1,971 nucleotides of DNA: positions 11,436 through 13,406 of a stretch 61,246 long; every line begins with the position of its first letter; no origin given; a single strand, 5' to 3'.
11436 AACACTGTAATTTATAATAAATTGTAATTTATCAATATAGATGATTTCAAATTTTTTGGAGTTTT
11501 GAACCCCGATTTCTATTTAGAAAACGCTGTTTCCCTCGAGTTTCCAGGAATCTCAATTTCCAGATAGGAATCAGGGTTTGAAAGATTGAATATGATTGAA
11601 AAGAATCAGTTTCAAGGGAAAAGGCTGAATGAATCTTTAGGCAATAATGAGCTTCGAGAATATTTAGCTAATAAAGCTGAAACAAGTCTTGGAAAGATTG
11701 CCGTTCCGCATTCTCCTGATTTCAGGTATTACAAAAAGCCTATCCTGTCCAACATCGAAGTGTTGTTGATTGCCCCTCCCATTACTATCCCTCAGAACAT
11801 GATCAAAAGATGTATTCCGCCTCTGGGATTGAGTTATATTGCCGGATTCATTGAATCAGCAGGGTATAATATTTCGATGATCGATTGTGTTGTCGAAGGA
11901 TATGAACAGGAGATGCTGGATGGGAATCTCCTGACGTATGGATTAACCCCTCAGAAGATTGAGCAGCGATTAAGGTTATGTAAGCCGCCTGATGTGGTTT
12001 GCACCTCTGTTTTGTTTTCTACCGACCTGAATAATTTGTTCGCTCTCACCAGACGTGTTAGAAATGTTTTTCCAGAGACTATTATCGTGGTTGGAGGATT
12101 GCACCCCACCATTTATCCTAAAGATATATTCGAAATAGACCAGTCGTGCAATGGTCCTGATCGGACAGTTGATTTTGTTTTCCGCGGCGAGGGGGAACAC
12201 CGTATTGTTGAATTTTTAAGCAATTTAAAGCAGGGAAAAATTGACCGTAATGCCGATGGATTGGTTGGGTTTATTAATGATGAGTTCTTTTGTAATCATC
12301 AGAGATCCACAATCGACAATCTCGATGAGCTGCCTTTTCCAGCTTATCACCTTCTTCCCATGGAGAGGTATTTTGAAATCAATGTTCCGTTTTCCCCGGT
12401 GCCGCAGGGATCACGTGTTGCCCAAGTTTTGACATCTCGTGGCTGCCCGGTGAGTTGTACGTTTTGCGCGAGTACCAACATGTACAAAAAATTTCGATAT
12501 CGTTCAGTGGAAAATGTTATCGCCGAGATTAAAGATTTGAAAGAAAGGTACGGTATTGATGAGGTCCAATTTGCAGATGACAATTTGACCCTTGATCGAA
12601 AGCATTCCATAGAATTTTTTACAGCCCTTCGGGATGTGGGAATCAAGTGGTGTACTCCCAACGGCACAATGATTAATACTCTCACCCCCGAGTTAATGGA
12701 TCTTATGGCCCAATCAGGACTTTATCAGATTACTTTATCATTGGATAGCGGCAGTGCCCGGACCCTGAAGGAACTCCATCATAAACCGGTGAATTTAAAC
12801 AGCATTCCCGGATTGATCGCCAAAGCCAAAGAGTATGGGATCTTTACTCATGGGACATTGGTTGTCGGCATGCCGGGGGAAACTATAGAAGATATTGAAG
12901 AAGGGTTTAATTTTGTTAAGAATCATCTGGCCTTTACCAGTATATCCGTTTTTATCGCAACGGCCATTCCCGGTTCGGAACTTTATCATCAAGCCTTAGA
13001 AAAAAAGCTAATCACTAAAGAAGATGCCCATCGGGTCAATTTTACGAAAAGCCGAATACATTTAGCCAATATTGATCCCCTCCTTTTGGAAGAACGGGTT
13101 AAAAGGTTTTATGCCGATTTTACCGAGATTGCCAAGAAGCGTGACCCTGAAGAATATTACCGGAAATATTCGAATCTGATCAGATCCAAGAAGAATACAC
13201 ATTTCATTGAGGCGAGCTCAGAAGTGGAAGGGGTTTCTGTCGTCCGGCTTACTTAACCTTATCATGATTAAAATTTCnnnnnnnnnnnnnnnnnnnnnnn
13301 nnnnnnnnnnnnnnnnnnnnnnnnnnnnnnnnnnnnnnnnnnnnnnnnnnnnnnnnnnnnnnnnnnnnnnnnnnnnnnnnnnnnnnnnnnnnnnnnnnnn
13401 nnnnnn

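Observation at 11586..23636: Phosphonate module with two cobalamin radical SAM enzymes, two nucleotidyltransferase domains and a CDP-alcohol-type transferase, wedged between two NulO pathways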

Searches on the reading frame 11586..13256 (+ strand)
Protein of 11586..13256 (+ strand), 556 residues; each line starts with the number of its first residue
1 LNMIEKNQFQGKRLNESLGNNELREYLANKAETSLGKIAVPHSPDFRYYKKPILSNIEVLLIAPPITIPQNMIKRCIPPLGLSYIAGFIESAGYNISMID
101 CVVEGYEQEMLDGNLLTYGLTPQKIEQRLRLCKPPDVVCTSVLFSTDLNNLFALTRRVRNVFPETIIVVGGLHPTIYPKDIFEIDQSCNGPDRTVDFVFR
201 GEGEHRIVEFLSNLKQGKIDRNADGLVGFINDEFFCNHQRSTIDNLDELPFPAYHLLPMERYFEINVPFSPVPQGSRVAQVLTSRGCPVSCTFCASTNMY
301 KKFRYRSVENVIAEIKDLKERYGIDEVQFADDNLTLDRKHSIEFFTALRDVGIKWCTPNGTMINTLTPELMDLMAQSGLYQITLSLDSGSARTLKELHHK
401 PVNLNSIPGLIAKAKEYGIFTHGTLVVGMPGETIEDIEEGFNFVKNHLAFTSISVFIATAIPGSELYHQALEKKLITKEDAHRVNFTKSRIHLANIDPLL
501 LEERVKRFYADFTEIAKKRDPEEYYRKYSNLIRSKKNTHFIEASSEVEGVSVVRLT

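Call 3: search_protein_families(library=pfam, proteins=[window:11586-13256:+], max_evalue=0.01)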
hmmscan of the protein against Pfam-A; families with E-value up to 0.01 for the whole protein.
window:11586-13256:+ (556 aa): 2 families
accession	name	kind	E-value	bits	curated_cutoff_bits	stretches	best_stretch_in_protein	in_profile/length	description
PF04055.27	Radical_SAM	-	1.4e-24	87.6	29.5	1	282-443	2-165/166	Radical SAM superfamily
PF02310.24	B12-binding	-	1.7e-14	54.1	32.1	1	74-210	9-120/121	B12 binding domain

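Call 5: search_protein_families(library=ncbifam, proteins=[window:11586-13256:+], max_evalue=0.001)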
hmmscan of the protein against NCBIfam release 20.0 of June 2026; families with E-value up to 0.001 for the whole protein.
window:11586-13256:+ (556 aa): 28 families (the best 25 are shown)
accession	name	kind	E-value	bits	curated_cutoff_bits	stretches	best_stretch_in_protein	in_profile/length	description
NF038361.1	rSAM_Sden_1168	equivalog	7.6e-182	605.8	575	1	10-530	16-533/560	Sden_1168 family B12-binding radical SAM P-methyltransferase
TIGR03471.1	HpnJ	equivalog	1.3e-43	149.6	577.6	1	123-512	57-432/472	hopanoid biosynthesis associated radical SAM protein HpnJ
TIGR02026.1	BchE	equivalog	3e-42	145.1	481.35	1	59-512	2-427/497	magnesium-protoporphyrin IX monomethyl ester anaerobic oxidative cyclase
NF050148.1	rSAM_ApyD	equivalog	1.2e-34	119.8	750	1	78-448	24-367/645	RiPP biosynthesis radical SAM protein ApyD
TIGR04072.2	rSAM_ladder_B12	equivalog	1.3e-31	109.7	360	2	275-481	177-383/443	lipid biosynthesis B12-binding/radical SAM protein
TIGR03975.1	rSAM_ocin_1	subfamily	5.9e-28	97.7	281.85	1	134-442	128-425/606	RiPP maturation radical SAM C-methyltransferase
TIGR04479.1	bcpD_PhpK_rSAM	subfamily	7.3e-28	97.2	600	1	124-446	101-408/504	PhpK family radical SAM P-methyltransferase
NF033070.1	rSAM_AprD4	equivalog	2.3e-23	82.8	500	1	238-486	162-406/456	AprD4 family radical SAM diol-dehydratase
TIGR04013.1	B12_SAM_MJ_1487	hypoth_equivalog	2.6e-22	79.2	251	2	134-321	43-195/382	TIGR04013 family B12-binding domain/radical SAM domain-containing protein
TIGR04367.1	HpnR_B12_rSAM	equivalog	2e-21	76.1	650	1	71-470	15-373/490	hopanoid C-3 methylase HpnR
TIGR04014.1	B12_SAM_MJ_0865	equivalog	4.2e-21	75.2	360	1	195-474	90-362/434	methyl-coenzyme M reductase glutamine C-methyltransferase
NF033712.0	B12_rSAM_KedN5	subfamily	6.3e-21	74.2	700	1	121-468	49-389/624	KedN5 family methylcobalamin-dependent radical SAM C-methyltransferase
TIGR04385.1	B12_rSAM_cofa1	equivalog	1.3e-20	74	450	1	71-448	12-365/438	B12 lower ligand biosynthesis radical SAM protein BzaD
TIGR04295.1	B12_rSAM_oligo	hypoth_equivalog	2.1e-16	59.6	400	1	194-417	123-333/422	TIGR04295 family B12-binding domain-containing radical SAM protein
TIGR04190.1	B12_SAM_Ta0216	equivalog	1.4e-15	56.9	500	1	149-458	94-410/554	TIGR04190 family B12-binding domain/radical SAM domain protein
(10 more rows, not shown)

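Call 26: search_solved_structures(query=window:11586-13256:+, max_evalue=0.001)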
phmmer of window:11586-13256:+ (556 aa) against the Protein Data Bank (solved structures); distinct sequences matched with E-value up to 0.001: 6.
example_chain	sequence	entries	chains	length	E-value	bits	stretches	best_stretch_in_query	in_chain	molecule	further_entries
6fd2_B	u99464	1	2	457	2e-16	62.8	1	238-517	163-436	Putative apramycin biosynthetic oxidoreductase 4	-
9ccb_A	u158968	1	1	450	3.1e-14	55.5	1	275-469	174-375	Radical SAM core domain-containing protein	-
2qgq_A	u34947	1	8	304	5.6e-08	34.9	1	279-467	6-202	Protein TM_1862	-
4jc0_A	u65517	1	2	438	1.1e-07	33.9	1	279-467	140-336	Ribosomal protein S12 methylthiotransferase RimO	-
9n1b_A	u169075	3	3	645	3.6e-06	28.9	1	198-444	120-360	Radical SAM protein | Radical SAM enzyme CysS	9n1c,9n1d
7kdx_A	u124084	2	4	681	1e-05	27.4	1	135-444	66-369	Methyltransferase TokK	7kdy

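Call 38: find_related_loci(query=window:11586-13256:+, collection=genome_contigs, flank=10000)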
Query window:11586-13256:+ (556 aa) in genome_contigs; peptide patterns used: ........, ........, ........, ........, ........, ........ (x = any residue, [..] = any of these).
45 stretches matched a pattern, but none encodes a relative of the query by tblastn (E <= 1e-3).

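Call 40: find_related_loci(query=A1, collection=genome_contigs, flank=10000)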
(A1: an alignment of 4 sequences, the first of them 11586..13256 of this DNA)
Query A1 (556 aa) in genome_contigs; peptide patterns used: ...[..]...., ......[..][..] (x = any residue, [..] = any of these).
116 stretches matched a pattern; 55 encode a relative of the query (tblastn E <= 1e-3); 54 distinct loci.
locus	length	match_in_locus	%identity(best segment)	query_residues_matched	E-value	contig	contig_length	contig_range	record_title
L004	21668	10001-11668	72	2-556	0e+0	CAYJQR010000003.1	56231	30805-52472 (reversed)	MAG TPA_asm: uncultured Planctomycetia bacterium isolate ERP125453_co1_458 genome assembly, contig: NODE_377_length_5623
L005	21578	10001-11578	70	7-532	0e+0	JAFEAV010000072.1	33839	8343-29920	MAG: Cyanobacteria bacterium SZAS LIN-3 LIN-537__72__length-33839, whole genome shotgun sequence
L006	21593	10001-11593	67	6-536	0e+0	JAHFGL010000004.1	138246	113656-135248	MAG: Candidatus Omnitrophota bacterium isolate nzgw314 NODE_178_length_138247_cov_4.604600, whole genome shotgun sequenc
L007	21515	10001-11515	48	23-530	5e-158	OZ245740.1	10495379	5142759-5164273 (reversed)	MAG: Limisphaerales bacterium isolate 18d4b110-818c-4cb3-93cd-e2494454740f genome assembly, chromosome: 1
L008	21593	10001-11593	46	1-529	3e-149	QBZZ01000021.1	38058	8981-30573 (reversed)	SAR116 cluster bacterium AG-337-N21 Ga0172098_121, whole genome shotgun sequence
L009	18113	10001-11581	46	20-550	4e-155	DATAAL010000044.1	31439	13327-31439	MAG TPA_asm: Longimicrobiaceae bacterium isolate SMAG_U6671 k141_3804109, whole genome shotgun sequence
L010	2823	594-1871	33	57-481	9e-71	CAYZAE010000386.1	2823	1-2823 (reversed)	MAG TPA_asm: uncultured Verrucomicrobiota bacterium isolate SRP272421_co2_389 genome assembly, contig: NODE_159391_lengt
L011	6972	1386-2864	31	24-512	2e-66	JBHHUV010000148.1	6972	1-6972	MAG: Phycisphaerae bacterium isolate S.5.sp1_bin.29 NODE_4253_length_6972_cov_5.032818, whole genome shotgun sequence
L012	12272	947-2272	32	57-503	2e-64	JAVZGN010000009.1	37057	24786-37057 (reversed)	MAG: Candidatus Hadarchaeales archaeon isolate DRTY-6_201808_bins_36 DRTY-6_201808_bins_36_scaffold_9, whole genome shot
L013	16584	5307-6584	32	56-489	6e-64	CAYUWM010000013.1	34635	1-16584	MAG TPA_asm: uncultured Dehalococcoidales bacterium isolate binchicken_co81_435 genome assembly, contig: NODE_1432_lengt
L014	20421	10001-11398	30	57-520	1e-61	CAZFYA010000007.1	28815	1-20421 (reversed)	MAG TPA_asm: uncultured Gammaproteobacteria bacterium isolate SRP239243_co2_396 genome assembly, contig: NODE_2430_lengt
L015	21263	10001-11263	33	58-482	6e-61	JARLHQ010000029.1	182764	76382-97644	MAG: Humidesulfovibrio sp. isolate MAG_BO58 MetaBAT2_Bin_58_Oxic_k141_2276834, whole genome shotgun sequence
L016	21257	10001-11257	31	58-512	1e-58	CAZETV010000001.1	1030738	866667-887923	MAG TPA_asm: Candidatus Hadarchaeota archaeon isolate binchicken_co294_43 genome assembly, contig: NODE_2_length_1030738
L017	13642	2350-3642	31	31-467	8e-59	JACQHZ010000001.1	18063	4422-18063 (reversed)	MAG: Verrucomicrobia bacterium isolate NC_groundwater_1112_Ag_S2p5_58_80 S_2p5_S6_coassembly_k141_57846, whole genome sh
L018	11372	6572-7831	30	57-509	9e-58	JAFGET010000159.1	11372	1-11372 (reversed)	MAG: Candidatus Omnitrophota bacterium isolate Zod_Metabat.1253 k87_10911316, whole genome shotgun sequence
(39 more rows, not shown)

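Call 48: search_protein_families(library=pfam, proteins=[L004:2463-3506:+, L004:3599-4669:+, L004:4666-6189:+, L004:6245-7057:+, L004:7005-7883:+, L004:8015-9991:+, L004:11689-12402:-, L004:12380-14137:-, L004:14134-15498:-, L004:15574-16812:+], max_evalue=0.001)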
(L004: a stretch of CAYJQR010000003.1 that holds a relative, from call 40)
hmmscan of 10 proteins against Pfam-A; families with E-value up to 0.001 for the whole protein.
L004:2463-3506:+ (347 aa): 5 families
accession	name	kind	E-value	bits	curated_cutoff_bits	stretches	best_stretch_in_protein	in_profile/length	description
PF02655.19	ATP-grasp_3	-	8.8e-07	29.6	23.2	1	116-287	3-157/160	ATP-grasp domain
PF21360.3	PylC-like_N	-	1.1e-06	29.1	27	1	28-103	22-95/96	PylC-like, N-terminal domain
PF15632.11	ATPgrasp_Ter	-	1.3e-05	25.5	29.1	1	260-316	61-114/131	ATP-grasp in the biosynthetic pathway with Ter operon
PF02786.22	CPSase_L_D2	-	0.00015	21.8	19.8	0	260-287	153-180/211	Carbamoyl-phosphate synthase L chain, ATP binding domain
PF08443.16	RimK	-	0.0005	20.2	21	0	115-197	2-82/188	RimK-like ATP-grasp domain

L004:3599-4669:+ (356 aa): 1 family
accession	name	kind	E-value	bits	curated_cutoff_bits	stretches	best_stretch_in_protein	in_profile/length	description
PF13378.12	MR_MLE_C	-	1.3e-23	84.3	29.4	1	130-289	5-167/219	Enolase C-terminal domain-like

L004:4666-6189:+ (507 aa): 1 family
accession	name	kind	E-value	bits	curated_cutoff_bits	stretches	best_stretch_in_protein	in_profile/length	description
PF03358.20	FMN_red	-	1.5e-12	47.7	24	1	82-186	14-125/152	NADPH-dependent FMN reductase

L004:6245-7057:+ (270 aa): 3 families
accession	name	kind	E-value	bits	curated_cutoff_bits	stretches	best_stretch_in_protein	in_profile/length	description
PF00132.30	Hexapep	-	9.1e-30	101.5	27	3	104-138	2-36/36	Bacterial transferase hexapeptide (six repeats)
PF13720.11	Acetyltransf_11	-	3e-22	79.3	24.5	1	175-254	1-82/82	Udp N-acetylglucosamine O-acyltransferase; Domain 2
PF25084.1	LbH_EIF2B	-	2.4e-10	40.8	54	1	88-166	12-87/105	EIF2B subunit epsilon LbH domain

L004:7005-7883:+ (292 aa): 4 families
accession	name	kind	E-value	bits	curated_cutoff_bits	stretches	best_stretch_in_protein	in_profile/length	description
PF05050.19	Methyltransf_21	-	1.9e-20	74.1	22.7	1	94-257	1-172/173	Methyltransferase FkbM domain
PF02475.24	TRM5-TYW2_MTfase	-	2.7e-06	27.9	28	1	71-144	19-92/164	TRM5/TYW2 methyltransferase domain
PF01135.25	PCMT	-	4.1e-05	23.9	20.3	1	79-141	66-126/210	Protein-L-isoaspartate(D-aspartate) O-methyltransferase (PCMT)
PF01728.25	FtsJ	-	0.00063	20.1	24.1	0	83-248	17-140/181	FtsJ-like methyltransferase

L004:8015-9991:+ (658 aa): 2 families
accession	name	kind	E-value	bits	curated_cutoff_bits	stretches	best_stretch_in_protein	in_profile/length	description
PF04055.27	Radical_SAM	-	9.2e-14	52.4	29.5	1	295-442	2-140/166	Radical SAM superfamily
PF02310.24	B12-binding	-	2.1e-06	28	32.1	1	140-226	41-120/121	B12 binding domain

L004:11689-12402:- (237 aa): 3 families
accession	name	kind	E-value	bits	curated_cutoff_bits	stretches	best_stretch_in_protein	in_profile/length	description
PF00535.33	Glycos_transf_2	-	2.9e-34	118.9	23.3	1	11-171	1-165/168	Glycosyl transferase family 2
PF13641.12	Glyco_tranf_2_3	-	6.7e-05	23.4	27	1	10-131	3-129/230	Glycosyltransferase like family 2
PF10111.15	Glyco_tranf_2_2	-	0.00048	20.1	27.3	1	11-109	1-103/276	Glycosyltransferase like family 2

L004:12380-14137:- (585 aa): 1 family
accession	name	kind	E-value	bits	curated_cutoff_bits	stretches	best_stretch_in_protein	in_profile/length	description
PF13231.12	PMT_2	-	4.1e-09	37.3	26.1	1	167-293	6-132/160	Dolichyl-phosphate-mannose-protein mannosyltransferase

L004:14134-15498:- (454 aa): 2 families
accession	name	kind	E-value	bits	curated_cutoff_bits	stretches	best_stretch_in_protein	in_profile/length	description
PF00657.28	Lipase_GDSL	-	1.2e-05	26.1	23.6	0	324-435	104-205/208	GDSL-like Lipase/Acylhydrolase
PF13472.12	Lipase_GDSL_2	-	0.00061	20.8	32.9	0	188-298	21-88/178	GDSL-like Lipase/Acylhydrolase family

L004:15574-16812:+ (412 aa): 1 family
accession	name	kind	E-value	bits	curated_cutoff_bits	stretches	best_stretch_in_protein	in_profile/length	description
PF01943.22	Polysacc_synt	-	9.2e-05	22.4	28.2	1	19-246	8-245/274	Polysaccharide biosynthesis protein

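Call 74: search_dna_similar(query=window:11586-13256:+, collection=plasmids, mode=protein, max_evalue=1e-20, max_rows=15)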
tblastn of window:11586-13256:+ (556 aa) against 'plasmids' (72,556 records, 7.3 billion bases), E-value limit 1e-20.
Records with a match: 27; places in all: 31; records where one place covers at least 80% of the query: 12.
Best place of each record, by identity: <60% 27.
By first word of the organism name: Streptomyces 4; Lawsonia 3; Solidesulfovibrio 2; Skermanella 2; Mesorhizobium 2; Pseudanabaena 1; Eleftheria 1; Azospirillum 1; Deltaproteobacteria 1; Clostridium 1; and 9 more.
By predicted mobility (MOB-suite, as given by PLSDB): non-mobilizable 19; mobilizable 6; conjugative 2.
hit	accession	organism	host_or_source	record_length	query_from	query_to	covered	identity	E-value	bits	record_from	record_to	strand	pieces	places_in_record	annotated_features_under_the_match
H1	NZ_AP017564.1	Pseudanabaena sp. ABRG5-3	-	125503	10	512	90%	25.3%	6e-24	114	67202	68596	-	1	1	bchE: magnesium-protoporphyrin IX monomethyl ester anaerobic oxidative ... | DUF3593 domain-containing protein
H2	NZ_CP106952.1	Eleftheria terrae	soil sample,soil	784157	49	537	88%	26.0%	9e-33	141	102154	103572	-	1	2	radical SAM protein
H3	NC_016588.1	Azospirillum lipoferum 4B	-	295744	58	541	87%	26.1%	3e-37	155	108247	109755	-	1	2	B12-binding domain-containing radical SAM protein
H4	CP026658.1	Deltaproteobacteria bacterium Smac51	cockroach,pure culture,hindgut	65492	79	527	81%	27.5%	2e-35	149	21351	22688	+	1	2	hypothetical protein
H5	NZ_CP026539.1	Solidesulfovibrio carbinolicus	-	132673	78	531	82%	26.7%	2e-33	143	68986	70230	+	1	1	radical SAM protein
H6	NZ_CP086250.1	Clostridium estertheticum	single colony,beef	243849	53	485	78%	27.2%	1e-34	147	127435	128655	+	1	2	radical SAM protein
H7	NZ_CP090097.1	Neorhizobium galegae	Galega,Cell culture,Plant nodule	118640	56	478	76%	27.7%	1e-31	138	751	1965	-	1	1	none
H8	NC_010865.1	Sinorhizobium meliloti SM11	-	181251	59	478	76%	27.7%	2e-30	134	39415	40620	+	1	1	radical SAM protein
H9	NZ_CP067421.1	Skermanella sp. TT6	Homo sapiens,single cell,skin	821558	45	509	84%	24.9%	3e-27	124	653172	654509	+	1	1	bchE: magnesium-protoporphyrin IX monomethyl ester anaerobic oxidative ...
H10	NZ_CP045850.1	Streptomyces clavuligerus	pure culture single spore ...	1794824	77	538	83%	24.9%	2e-29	131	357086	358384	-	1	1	none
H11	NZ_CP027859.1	Streptomyces clavuligerus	Cell culture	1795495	77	538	83%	24.9%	2e-29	131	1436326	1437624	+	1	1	none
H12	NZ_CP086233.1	Streptomyces clavuligerus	whole organism,soil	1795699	77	538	83%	24.9%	2e-29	131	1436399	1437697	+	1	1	none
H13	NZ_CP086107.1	Skermanella mucosa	single cell,crude oil contaminated ...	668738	55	509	82%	25.1%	1e-27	126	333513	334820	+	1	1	bchE: magnesium-protoporphyrin IX monomethyl ester anaerobic oxidative ...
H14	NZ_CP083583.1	Kovacikia minuta CCNUW1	cell culture,fresh water lake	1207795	57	512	82%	25.0%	7e-25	117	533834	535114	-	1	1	record has no annotation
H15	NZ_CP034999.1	Rhizobium acidisoli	Phaseolus vulgaris,root nodule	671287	47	479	78%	26.0%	4e-28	127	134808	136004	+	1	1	radical SAM protein | radical SAM/SPASM domain-containing protein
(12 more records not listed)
